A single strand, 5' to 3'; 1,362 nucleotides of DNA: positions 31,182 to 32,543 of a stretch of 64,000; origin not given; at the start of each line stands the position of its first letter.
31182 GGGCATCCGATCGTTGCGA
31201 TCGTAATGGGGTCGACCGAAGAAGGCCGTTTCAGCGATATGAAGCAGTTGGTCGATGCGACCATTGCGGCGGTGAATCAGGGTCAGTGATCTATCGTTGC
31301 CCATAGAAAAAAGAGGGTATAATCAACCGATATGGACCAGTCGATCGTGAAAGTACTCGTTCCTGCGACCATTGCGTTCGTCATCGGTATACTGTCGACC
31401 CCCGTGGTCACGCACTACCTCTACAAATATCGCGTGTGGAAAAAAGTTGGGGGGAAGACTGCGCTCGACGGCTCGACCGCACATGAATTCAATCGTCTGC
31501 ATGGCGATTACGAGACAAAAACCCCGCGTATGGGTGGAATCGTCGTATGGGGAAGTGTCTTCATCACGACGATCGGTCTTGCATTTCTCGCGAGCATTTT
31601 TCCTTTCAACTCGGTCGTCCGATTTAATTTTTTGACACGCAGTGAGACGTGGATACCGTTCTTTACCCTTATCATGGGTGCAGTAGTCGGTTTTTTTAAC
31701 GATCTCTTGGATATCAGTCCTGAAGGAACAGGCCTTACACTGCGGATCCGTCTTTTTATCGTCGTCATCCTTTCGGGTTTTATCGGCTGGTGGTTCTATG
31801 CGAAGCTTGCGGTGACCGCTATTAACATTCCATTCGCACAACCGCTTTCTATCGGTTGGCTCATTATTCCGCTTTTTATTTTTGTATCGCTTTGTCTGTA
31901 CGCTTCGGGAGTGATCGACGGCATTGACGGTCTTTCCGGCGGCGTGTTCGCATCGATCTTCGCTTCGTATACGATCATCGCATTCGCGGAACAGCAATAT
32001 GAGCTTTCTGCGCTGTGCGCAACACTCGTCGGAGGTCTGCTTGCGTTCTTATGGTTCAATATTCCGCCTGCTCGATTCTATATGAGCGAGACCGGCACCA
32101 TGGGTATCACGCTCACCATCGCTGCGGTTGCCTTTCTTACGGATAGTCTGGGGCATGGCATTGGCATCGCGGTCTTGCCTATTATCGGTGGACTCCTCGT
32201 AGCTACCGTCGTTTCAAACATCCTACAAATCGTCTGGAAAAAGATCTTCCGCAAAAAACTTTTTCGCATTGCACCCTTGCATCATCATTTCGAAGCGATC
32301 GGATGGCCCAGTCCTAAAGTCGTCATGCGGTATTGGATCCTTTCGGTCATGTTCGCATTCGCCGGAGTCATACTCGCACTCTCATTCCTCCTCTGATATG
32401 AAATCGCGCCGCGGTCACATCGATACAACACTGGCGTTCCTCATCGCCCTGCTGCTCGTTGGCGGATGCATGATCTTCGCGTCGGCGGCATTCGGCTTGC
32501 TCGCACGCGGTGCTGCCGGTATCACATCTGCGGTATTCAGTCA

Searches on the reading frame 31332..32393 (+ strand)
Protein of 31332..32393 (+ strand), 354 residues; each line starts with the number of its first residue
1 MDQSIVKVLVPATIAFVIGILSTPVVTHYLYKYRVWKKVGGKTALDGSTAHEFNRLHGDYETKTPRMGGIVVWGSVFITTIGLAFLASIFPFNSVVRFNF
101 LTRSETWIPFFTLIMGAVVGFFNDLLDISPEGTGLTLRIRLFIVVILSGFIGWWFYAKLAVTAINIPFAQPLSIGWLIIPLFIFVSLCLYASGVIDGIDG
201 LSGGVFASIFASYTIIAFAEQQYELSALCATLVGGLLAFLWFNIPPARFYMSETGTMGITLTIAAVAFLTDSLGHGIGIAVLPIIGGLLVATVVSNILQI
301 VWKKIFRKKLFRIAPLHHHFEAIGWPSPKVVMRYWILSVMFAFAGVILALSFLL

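Call 23: search_protein_families(library=pfam, proteins=[window:31332-32393:+], max_evalue=0.001)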
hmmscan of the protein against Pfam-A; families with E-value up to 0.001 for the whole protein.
window:31332-32393:+ (354 aa): 1 family
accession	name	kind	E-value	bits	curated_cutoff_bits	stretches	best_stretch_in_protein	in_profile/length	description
PF00953.26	Glycos_transf_4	-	1.5e-20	74.2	27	1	109-268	4-157/160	Glycosyl transferase family 4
